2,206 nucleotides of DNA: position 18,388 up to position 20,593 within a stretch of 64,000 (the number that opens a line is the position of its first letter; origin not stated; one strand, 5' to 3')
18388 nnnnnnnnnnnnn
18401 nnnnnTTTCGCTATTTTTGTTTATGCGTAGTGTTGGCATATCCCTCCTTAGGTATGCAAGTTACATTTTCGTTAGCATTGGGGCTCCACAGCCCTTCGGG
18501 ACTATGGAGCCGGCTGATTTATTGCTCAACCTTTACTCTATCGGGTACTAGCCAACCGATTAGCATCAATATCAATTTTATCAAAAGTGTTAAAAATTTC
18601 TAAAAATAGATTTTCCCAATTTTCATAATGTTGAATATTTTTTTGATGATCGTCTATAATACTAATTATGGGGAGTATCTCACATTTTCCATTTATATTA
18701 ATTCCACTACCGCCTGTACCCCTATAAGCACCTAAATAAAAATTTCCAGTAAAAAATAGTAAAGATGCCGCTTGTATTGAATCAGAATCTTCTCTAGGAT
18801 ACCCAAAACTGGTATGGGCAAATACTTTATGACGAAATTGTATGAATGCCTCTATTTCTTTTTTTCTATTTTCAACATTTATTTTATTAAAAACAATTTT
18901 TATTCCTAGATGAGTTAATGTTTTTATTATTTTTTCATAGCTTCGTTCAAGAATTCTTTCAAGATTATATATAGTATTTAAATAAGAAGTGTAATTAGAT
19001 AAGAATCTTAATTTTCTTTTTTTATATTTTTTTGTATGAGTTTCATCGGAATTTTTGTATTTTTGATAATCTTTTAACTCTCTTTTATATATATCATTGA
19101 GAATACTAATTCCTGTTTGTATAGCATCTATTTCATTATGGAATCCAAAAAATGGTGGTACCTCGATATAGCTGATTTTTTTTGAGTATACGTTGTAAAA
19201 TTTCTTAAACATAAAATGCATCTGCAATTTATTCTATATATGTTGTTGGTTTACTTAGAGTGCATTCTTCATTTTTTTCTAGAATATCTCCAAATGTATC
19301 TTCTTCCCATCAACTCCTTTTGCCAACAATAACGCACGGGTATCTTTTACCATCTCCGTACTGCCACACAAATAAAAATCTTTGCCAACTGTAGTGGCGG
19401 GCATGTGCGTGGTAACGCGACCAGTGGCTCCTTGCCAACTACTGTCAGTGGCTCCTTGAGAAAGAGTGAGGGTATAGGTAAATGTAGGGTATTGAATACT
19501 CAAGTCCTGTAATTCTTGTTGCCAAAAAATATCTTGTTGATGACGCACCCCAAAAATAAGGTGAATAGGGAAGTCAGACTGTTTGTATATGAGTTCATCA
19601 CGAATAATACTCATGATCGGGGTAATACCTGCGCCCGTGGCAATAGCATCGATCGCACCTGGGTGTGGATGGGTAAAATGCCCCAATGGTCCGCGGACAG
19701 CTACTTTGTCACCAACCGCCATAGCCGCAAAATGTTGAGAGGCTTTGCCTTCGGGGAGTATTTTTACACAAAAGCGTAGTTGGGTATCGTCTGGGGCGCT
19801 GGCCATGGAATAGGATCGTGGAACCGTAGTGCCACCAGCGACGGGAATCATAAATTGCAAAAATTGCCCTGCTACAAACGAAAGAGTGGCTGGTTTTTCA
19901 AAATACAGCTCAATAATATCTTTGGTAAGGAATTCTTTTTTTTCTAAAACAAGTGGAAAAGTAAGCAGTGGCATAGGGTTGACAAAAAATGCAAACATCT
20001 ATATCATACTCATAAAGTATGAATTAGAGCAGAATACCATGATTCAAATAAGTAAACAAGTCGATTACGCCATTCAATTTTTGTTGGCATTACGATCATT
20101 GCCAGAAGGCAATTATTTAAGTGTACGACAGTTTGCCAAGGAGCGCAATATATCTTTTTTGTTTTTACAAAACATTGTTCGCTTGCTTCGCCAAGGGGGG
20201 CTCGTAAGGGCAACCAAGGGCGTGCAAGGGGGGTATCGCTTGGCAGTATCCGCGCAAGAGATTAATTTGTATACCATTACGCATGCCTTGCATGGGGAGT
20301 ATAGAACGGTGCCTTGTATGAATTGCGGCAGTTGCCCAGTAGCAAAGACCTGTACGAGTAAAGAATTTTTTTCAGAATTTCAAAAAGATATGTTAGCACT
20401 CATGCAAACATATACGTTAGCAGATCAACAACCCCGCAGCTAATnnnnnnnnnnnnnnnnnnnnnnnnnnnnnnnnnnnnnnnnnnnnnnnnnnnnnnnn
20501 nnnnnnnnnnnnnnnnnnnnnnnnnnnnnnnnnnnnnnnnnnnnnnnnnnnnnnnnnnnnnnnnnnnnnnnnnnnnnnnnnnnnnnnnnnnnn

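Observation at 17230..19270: AT-rich (~30% GC) four-gene island: MazG-like NTP pyrophosphohydrolase, a HEPN-motif-like protein and two small membrane proteins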

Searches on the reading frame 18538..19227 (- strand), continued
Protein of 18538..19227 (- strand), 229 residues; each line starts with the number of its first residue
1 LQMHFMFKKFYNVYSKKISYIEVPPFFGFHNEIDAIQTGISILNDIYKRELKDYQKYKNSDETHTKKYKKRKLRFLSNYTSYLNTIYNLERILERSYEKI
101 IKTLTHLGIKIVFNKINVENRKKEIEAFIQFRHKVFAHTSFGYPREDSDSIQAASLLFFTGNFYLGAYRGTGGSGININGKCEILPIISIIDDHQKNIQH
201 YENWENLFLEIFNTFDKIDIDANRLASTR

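Call 60: search_protein_families(library=pfam, alignment_id=A4, max_evalue=0.05)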
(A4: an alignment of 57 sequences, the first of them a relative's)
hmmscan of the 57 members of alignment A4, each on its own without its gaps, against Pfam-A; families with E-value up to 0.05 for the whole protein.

A. member 1, P0001 (227 aa): 2 families
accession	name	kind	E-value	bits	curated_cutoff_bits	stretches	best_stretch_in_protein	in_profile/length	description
PF18734.6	HEPN_AbiU2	-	0.0062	16.5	26.8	1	116-150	112-147/193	AbiU2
PF01025.24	GrpE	-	0.017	15.2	25.8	1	29-113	18-100/165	GrpE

B. families by the number of members that match (of 57 scanned): 16 families
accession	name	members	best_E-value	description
PF18734.6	HEPN_AbiU2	15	0.0011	AbiU2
PF16363.11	GDP_Man_Dehyd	1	0.00039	GDP-mannose 4,6 dehydratase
PF01370.27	Epimerase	1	0.00061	NAD dependent epimerase/dehydratase family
PF04321.23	RmlD_sub_bind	1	0.00085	RmlD substrate binding domain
PF05424.16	Duffy_binding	1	0.011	Duffy binding domain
PF01025.24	GrpE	1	0.017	GrpE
PF09963.14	DUF2197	1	0.017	Uncharacterized protein conserved in bacteria (DUF2197)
PF20718.2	Med16_bridge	1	0.018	Mediator complex subunit 16, central helical bridge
PF03938.19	OmpH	1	0.019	Outer membrane protein (OmpH-like)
PF19596.4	DUF6101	1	0.02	Family of unknown function (DUF6101)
PF01113.26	DapB_N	1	0.023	Dihydrodipicolinate reductase, N-terminus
PF01118.30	Semialdhyde_dh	1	0.023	Semialdehyde dehydrogenase, NAD binding domain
PF20642.2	TAF1C_HB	1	0.027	TAF1C, helical bundle domain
PF13025.11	DUF3886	1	0.034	Protein of unknown function (DUF3886)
PF16837.10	SF3A3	1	0.038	Pre-mRNA-splicing factor SF3A3, of SF3a complex, Prp9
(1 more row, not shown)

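Call 66: find_related_loci(query=A3, collection=metagenome_contigs, flank=5000)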
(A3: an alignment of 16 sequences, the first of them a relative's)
Query A3 (227 aa) in metagenome_contigs; peptide patterns used: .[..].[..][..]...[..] (x = any residue, [..] = any of these).
44 stretches matched a pattern; 23 encode a relative of the query (tblastn E <= 1e-3); 23 distinct loci.
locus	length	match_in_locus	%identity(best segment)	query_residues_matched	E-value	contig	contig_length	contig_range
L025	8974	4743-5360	33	27-221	1e-29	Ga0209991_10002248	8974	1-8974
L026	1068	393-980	34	27-211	8e-30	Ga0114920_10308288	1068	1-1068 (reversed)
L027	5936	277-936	34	2-212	7e-29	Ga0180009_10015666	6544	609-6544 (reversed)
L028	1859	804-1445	33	8-210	5e-29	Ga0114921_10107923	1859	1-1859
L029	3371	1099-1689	35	27-211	3e-26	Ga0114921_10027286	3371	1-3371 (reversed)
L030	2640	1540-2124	32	31-211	9e-23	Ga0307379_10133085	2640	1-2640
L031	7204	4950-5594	29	11-221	1e-20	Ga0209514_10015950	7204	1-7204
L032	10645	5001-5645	28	32-213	2e-17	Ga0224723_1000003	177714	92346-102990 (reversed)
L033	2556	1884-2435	28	34-214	1e-16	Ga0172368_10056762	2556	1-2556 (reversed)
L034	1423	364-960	26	34-217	9e-17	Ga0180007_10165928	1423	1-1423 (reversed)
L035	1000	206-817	26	33-219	8e-16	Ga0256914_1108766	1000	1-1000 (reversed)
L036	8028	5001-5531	28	17-176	5e-14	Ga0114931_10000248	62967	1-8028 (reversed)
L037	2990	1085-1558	27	66-214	6e-14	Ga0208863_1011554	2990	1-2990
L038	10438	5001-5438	34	71-208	1e-12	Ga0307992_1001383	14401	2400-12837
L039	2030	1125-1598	25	64-219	9e-11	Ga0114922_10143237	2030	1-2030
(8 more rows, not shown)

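Call 70: search_protein_families(library=pfam, alignment_id=A5, max_evalue=0.0001)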
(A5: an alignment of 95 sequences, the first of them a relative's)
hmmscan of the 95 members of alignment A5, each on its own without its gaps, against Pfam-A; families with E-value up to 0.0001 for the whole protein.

A. member 1, L007:4285-4533:- (82 aa): 0 families

B. families by the number of members that match (of 95 scanned): 67 families (the first 25 are shown)
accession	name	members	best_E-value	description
PF00589.27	Phage_integrase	4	1.2e-36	Phage integrase family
PF13495.12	Phage_int_SAM_4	3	1.7e-33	Phage integrase, N-terminal SAM-like domain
PF01642.28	MM_CoA_mutase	2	2.1e-94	Methylmalonyl-CoA mutase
PF02518.31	HATPase_c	2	5.5e-27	Histidine kinase-, DNA gyrase B-, and HSP90-like ATPase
PF00512.31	HisKA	2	4.9e-14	His Kinase A (phospho-acceptor) domain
PF00133.28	tRNA-synt_1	1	2.3e-127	tRNA synthetases class I (I, L, M and V)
PF09561.16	RE_HpaII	1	9e-111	HpaII restriction endonuclease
PF00145.23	DNA_methylase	1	3.9e-81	C-5 cytosine-specific DNA methylase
PF00814.31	TsaD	1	3.5e-78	tRNA N6-adenosine threonylcarbamoyltransferase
PF12358.13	DUF3644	1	5.5e-54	Domain of unknown function (DUF3644)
PF01863.23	YgjP-like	1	3.4e-52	YgjP-like, metallopeptidase domain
PF05685.18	Uma2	1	5e-48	Putative restriction endonuclease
PF02646.22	RmuC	1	5e-48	RmuC family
PF13561.12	adh_short_C2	1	4.3e-47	Enoyl-(Acyl carrier protein) reductase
PF07690.21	MFS_1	1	1.2e-44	Major Facilitator Superfamily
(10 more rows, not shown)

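Call 74: search_protein_families(library=phrogs, proteins=[window:18538-19227:-], max_evalue=0.01)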
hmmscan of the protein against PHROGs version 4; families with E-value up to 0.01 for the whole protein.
window:18538-19227:- (229 aa): 0 families

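Call 77: search_protein_families(library=pfam, proteins=[L007:6962-7690:+, L008:6959-7690:+, L009:988-1779:+, L010:6713-7450:+, L011:4435-5163:+, L012:6743-7480:+, L013:6839-7609:+, L014:162-908:+, L015:5566-6342:+, L016:212-949:+], max_evalue=0.1)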
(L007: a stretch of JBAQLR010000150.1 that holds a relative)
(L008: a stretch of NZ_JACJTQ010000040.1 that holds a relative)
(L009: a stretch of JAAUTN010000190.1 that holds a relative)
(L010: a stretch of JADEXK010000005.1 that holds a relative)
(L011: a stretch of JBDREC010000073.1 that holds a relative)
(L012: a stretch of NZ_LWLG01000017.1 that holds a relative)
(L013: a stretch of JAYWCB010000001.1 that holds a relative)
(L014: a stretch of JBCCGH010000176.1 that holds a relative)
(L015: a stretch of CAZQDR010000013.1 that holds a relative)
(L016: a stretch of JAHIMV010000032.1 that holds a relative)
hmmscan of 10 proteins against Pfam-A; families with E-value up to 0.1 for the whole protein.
L007:6962-7690:+ (242 aa): 1 family
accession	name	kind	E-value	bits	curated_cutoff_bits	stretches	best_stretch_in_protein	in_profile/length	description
PF18734.6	HEPN_AbiU2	-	0.047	13.6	26.8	1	118-141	110-134/193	AbiU2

L008:6959-7690:+ (243 aa): 1 family
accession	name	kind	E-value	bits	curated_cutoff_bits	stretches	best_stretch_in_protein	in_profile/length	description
PF18734.6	HEPN_AbiU2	-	0.011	15.6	26.8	0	102-165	48-135/193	AbiU2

L009:988-1779:+ (263 aa): 2 families
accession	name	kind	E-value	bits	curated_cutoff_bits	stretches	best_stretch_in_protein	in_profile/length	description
PF18734.6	HEPN_AbiU2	-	6.3e-05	23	26.8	1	130-191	80-142/193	AbiU2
PF13025.11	DUF3886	-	0.031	14.8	25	1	131-182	8-57/68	Protein of unknown function (DUF3886)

L010:6713-7450:+ (245 aa): 0 families

L011:4435-5163:+ (242 aa): 1 family
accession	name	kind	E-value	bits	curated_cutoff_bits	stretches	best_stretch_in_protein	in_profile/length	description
PF18734.6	HEPN_AbiU2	-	0.0041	17.1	26.8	1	110-143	108-140/193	AbiU2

L012:6743-7480:+ (245 aa): 2 families
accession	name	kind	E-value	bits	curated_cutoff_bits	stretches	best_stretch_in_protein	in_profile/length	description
PF05336.19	rhaM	-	0.012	16.3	23.4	1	90-143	3-56/105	L-rhamnose mutarotase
PF18734.6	HEPN_AbiU2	-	0.05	13.5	26.8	1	99-150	93-144/193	AbiU2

L013:6839-7609:+ (256 aa): 0 families

L014:162-908:+ (248 aa): 0 families

L015:5566-6342:+ (258 aa): 2 families
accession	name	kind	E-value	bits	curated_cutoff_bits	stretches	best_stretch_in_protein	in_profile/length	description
PF18734.6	HEPN_AbiU2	-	0.021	14.8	26.8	1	148-182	107-146/193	AbiU2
PF07891.17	DUF1666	-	0.088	12.9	25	0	111-142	7-38/246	Protein of unknown function (DUF1666)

L016:212-949:+ (245 aa): 2 families
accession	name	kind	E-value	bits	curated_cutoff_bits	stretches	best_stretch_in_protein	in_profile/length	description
PF18734.6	HEPN_AbiU2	-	0.0066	16.4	26.8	1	115-156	101-143/193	AbiU2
PF15787.11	DUF4704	-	0.043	13.1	22.9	1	129-203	293-367/486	Neurobeachin/BDCP, DUF4704 alpha solenoid region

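Call 99: search_protein_families(library=padloc, alignment_id=A2, max_evalue=0.01)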
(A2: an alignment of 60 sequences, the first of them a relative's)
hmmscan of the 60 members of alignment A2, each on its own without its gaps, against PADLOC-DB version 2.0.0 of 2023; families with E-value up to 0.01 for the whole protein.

A. member 1, P0001 (227 aa): 0 families

B. families by the number of members that match (of 60 scanned): 2 families
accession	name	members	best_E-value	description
PDLC01395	Cas11a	1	0.0046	CAS-I-A; effector_SS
PDLC01651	Cas10b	1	0.0052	CAS-III-B; effector_LS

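Call 101: search_protein_families(library=pfam, proteins=[P0125, P0129, P0134, P0123, P0131, P0124, P0128, P0130, P0135, P0170], max_evalue=0.05)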
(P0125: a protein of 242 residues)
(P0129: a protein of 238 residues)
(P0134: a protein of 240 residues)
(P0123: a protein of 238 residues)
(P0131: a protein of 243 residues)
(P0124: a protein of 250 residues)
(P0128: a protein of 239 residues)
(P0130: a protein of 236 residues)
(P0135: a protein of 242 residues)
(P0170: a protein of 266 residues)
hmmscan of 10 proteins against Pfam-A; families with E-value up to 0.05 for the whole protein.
P0125 (242 aa): 1 family
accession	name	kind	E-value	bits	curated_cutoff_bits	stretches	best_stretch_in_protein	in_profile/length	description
PF18734.6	HEPN_AbiU2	-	0.0044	17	26.8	1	103-149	95-142/193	AbiU2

P0129 (238 aa): 0 families

P0134 (240 aa): 0 families

P0123 (238 aa): 0 families

P0131 (243 aa): 0 families

P0124 (250 aa): 1 family
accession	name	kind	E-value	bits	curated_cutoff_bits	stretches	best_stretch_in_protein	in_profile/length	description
PF18734.6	HEPN_AbiU2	-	0.047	13.6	26.8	0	111-152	102-143/193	AbiU2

P0128 (239 aa): 0 families

P0130 (236 aa): 0 families

P0135 (242 aa): 0 families

P0170 (266 aa): 0 families

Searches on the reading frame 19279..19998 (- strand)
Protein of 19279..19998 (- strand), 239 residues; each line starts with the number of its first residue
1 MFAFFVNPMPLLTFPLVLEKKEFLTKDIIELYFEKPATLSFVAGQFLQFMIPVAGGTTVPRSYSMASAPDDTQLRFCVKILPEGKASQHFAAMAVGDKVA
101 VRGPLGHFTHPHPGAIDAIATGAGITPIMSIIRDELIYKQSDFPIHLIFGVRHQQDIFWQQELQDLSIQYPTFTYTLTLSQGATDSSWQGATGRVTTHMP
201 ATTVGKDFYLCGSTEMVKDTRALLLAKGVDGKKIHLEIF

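Call 3: search_protein_families(library=pfam, proteins=[window:19279-19998:-], max_evalue=0.1)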
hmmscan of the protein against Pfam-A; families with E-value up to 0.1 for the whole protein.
window:19279-19998:- (239 aa): 4 families
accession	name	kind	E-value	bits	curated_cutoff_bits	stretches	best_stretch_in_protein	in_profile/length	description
PF00175.26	NAD_binding_1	-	5.4e-18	66.1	22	1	119-221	2-108/109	Oxidoreductase NAD-binding domain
PF00970.30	FAD_binding_6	-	9.4e-17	61.6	21.1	1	16-109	2-98/99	Oxidoreductase FAD-binding domain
PF08030.17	NAD_binding_6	-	0.00014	22.4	22.2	1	119-167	7-60/156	Ferric reductase NAD binding domain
PF22290.1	DmmA-like_N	-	0.035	15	33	0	185-234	75-124/124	Dimethylamine monooxygenase subunit DmmA-like, N-terminal domain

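Call 37: find_related_loci(query=window:19279-19998:-, collection=metagenome_contigs, flank=8000)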
Query window:19279-19998:- (239 aa) in metagenome_contigs; peptide patterns used: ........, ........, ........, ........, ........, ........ (x = any residue, [..] = any of these).
160 stretches matched a pattern, but none encodes a relative of the query by tblastn (E <= 1e-3).

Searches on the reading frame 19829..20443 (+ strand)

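Call 3: search_protein_families(library=pfam, proteins=[window:19829-20443:+], max_evalue=0.1)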
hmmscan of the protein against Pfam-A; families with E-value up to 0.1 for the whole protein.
window:19829-20443:+ (204 aa): 2 families
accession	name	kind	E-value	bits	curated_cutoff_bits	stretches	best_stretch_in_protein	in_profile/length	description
PF02082.26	Rrf2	-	1.4e-26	93.6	30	1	74-199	1-128/132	Iron-dependent Transcriptional regulator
PF03444.21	HrcA_DNA-bdg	-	0.087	12.9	21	0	113-144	40-71/79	Winged helix-turn-helix transcription repressor, HrcA DNA-binding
